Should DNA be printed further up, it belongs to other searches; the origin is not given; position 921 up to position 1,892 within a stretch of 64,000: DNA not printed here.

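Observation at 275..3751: Tightly packed NERD / acidic unknown / HNH / DUF3427-like / AbrB-PIN island: candidate composite defence locus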

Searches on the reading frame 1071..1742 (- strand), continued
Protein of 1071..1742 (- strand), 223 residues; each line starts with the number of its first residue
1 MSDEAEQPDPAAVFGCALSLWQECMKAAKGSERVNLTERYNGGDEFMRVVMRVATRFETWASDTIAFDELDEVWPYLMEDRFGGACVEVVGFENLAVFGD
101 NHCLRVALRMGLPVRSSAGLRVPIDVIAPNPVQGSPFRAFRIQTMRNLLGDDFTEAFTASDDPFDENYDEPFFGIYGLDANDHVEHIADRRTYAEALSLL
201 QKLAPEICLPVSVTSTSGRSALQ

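Call 46: search_protein_representatives(alignment_id=A1)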
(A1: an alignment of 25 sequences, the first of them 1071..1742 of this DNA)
Query: 25 sequences, 220 profile positions. Proteins with E-value up to 0.001 (for the whole library): 292; up to 1e-10: 241; up to 1e-30: 90. The best 150 are listed.
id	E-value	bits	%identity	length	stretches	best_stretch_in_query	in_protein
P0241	3.7e-88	310.8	-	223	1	1-217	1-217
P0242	4.0e-84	297.6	-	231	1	6-216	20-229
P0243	5.6e-84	297.1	-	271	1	7-215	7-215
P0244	6.3e-83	293.7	-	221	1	7-214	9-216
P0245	1.1e-78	279.9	-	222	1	5-216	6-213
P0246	3.1e-78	278.4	-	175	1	47-214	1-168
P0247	4.4e-78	277.9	-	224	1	4-216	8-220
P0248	1.0e-77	276.7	-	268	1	7-215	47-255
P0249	2.6e-77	275.4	-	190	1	32-209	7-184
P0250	3.2e-77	275.1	-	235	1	4-208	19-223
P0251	1.0e-75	270.1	-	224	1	5-216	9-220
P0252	4.9e-75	267.9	-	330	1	7-215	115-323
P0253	1.8e-72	259.5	-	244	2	8-129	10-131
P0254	9.8e-71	253.8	-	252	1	7-214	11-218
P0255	7.1e-70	251.0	-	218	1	1-215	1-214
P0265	1.6e-57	210.6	-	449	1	5-215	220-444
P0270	3.6e-53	196.4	-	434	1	3-216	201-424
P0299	3.2e-40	154.1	-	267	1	5-120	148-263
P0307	1.2e-35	139.1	-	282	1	1-131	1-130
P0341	2.2e-29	118.7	-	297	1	7-130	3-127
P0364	5.5e-27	110.8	-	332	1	8-115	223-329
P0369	3.9e-26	108.0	-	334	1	4-204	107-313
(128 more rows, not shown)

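Call 47: search_protein_families(library=pfam, proteins=[P0265, P0270, P0252, P0369, P0364, P0248, P0243, P0307, P0341, P0299], max_evalue=0.01)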
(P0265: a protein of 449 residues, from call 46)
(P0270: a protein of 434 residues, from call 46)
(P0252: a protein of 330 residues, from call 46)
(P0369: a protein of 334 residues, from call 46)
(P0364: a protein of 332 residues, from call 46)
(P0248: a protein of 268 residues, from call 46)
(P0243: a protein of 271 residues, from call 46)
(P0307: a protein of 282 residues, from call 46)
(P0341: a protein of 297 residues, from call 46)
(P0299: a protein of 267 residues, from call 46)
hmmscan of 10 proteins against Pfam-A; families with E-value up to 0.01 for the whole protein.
P0265 (449 aa): 0 families

P0270 (434 aa): 0 families

P0252 (330 aa): 0 families

P0369 (334 aa): 0 families

P0364 (332 aa): 0 families

P0248 (268 aa): 0 families

P0243 (271 aa): 0 families

P0307 (282 aa): 0 families

P0341 (297 aa): 0 families

P0299 (267 aa): 0 families

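Call 55: find_encoding_contigs(protein=P0265, flank=6000, max_places=3)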
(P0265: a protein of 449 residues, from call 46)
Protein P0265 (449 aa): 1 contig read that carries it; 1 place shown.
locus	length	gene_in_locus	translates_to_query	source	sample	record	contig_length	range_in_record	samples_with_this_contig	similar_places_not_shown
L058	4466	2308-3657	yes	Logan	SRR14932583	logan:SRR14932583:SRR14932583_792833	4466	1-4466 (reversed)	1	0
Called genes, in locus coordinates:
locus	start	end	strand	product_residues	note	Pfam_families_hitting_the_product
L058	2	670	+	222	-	?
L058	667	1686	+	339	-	-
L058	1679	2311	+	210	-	-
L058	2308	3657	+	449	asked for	-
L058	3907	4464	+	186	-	?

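Call 56: find_encoding_contigs(protein=P0270, flank=8000, max_places=3)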
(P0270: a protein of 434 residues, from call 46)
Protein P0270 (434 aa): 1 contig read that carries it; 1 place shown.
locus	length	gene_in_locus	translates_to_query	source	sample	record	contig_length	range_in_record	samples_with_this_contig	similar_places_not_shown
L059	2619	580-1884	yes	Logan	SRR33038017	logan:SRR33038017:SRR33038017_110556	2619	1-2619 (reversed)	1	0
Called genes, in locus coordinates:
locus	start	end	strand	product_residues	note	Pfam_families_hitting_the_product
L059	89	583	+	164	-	-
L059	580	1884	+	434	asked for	-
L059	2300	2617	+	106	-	?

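Call 57: search_protein_families(library=pfam, proteins=[L058:2-670:+, L058:667-1686:+, L058:1679-2311:+, L058:3907-4464:+, L059:89-583:+, L059:2300-2617:+, L009:3021-3311:-, L037:4047-4940:-, L016:5143-5919:+], max_evalue=0.05)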
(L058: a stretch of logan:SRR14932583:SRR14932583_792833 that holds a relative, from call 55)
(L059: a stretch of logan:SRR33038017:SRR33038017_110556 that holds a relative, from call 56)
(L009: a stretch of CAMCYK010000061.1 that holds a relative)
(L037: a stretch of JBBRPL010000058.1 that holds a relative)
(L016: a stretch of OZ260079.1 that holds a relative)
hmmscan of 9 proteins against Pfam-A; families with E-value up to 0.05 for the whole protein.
L058:2-670:+ (222 aa): 0 families

L058:667-1686:+ (339 aa): 0 families

L058:1679-2311:+ (210 aa): 0 families

L058:3907-4464:+ (186 aa): 0 families

L059:89-583:+ (164 aa): 0 families

L059:2300-2617:+ (106 aa): 4 families
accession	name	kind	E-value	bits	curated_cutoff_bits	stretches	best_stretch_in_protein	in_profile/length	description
PF25109.1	HAD_PNKP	-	1.8e-05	25.3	27.6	1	7-76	2-78/143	Polynucleotide kinase PNKP phosphatase domain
PF24694.1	LNS2_PITM1-3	-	0.0093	16.4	27.7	1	11-86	3-72/124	PITM 1-3, LNS2 domain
PF08282.18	Hydrolase_3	-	0.011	15.9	20.9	1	9-59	1-43/255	haloacid dehalogenase-like hydrolase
PF00702.32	Hydrolase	-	0.044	14.6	26.4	0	7-48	2-45/191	haloacid dehalogenase-like hydrolase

L009:3021-3311:- (96 aa): 0 families

L037:4047-4940:- (297 aa): 1 family
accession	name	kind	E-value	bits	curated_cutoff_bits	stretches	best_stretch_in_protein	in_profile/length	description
PF13391.12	HNH_2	-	1.7e-08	34.6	21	1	190-241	1-65/66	HNH endonuclease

L016:5143-5919:+ (258 aa): 1 family
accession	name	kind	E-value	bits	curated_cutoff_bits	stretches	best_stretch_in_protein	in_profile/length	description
PF13391.12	HNH_2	-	1.5e-10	41.2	21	1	150-200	1-65/66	HNH endonuclease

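Call 70: search_protein_families(library=pfam, proteins=[L028:2238-3245:+, L028:2370-3140:-, L015:2147-3079:+, L015:2204-2914:-, L003:3470-5317:+, L003:4253-5110:-, L003:6952-7371:+, L046:5761-6213:+, L046:3468-4094:+, L019:2963-3742:+], max_evalue=0.01)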
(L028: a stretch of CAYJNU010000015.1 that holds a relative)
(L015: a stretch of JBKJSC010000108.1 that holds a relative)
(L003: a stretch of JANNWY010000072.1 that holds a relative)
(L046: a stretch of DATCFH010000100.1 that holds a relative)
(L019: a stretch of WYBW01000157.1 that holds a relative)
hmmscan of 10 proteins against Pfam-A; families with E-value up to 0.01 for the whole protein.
L028:2238-3245:+ (335 aa): 1 family
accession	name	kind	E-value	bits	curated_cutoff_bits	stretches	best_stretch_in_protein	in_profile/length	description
PF00145.23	DNA_methylase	-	4.9e-51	174.5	22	1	142-304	1-155/324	C-5 cytosine-specific DNA methylase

L028:2370-3140:- (256 aa): 0 families

L015:2147-3079:+ (310 aa): 1 family
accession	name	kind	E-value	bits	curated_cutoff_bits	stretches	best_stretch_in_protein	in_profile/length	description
PF00145.23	DNA_methylase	-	3e-58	198.2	22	1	57-232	1-168/324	C-5 cytosine-specific DNA methylase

L015:2204-2914:- (236 aa): 0 families

L003:3470-5317:+ (615 aa): 1 family
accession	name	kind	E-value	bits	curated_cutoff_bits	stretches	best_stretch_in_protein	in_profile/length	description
PF00145.23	DNA_methylase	-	9.5e-62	209.7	22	1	316-573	2-266/324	C-5 cytosine-specific DNA methylase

L003:4253-5110:- (285 aa): 0 families

L003:6952-7371:+ (139 aa): 3 families
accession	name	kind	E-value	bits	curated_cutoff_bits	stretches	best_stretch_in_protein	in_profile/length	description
PF03852.21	Vsr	-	1e-20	73.8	27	1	2-71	1-69/74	DNA mismatch endonuclease Vsr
PF18741.7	MTES_1575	-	9.5e-05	22.8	38.2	1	91-133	53-94/96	REase_MTES_1575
PF04480.18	DUF559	-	0.0013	19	20.6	0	92-134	66-107/109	Protein of unknown function (DUF559)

L046:5761-6213:+ (150 aa): 3 families
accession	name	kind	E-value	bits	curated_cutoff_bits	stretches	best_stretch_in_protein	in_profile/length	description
PF03852.21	Vsr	-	1.1e-15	57.7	27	1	2-81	1-69/74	DNA mismatch endonuclease Vsr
PF18741.7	MTES_1575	-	0.00039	20.9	38.2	1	98-137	51-89/96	REase_MTES_1575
PF04480.18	DUF559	-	0.0036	17.6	20.6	0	101-143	65-106/109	Protein of unknown function (DUF559)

L046:3468-4094:+ (208 aa): 1 family
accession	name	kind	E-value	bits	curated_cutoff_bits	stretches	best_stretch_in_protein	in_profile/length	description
PF00145.23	DNA_methylase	-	1.7e-17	64.3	22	1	129-204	1-68/324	C-5 cytosine-specific DNA methylase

L019:2963-3742:+ (259 aa): 1 family
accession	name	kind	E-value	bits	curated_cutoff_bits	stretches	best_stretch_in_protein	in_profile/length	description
PF15515.12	MvaI_BcnI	-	1.5e-38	133.5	25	1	2-251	5-227/227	MvaI/BcnI restriction endonuclease family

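Call 85: search_dna_similar(query=window:1071-1742:-, collection=plasmids, mode=protein, max_evalue=0.001, max_rows=10)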
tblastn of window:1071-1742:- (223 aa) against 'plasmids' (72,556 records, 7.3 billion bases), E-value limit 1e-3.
No match.

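Call 100: search_protein_families(library=pfam, proteins=[L003:6660-6959:+], max_evalue=0.01)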
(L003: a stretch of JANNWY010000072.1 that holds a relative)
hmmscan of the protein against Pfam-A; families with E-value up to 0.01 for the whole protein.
L003:6660-6959:+ (99 aa): 0 families
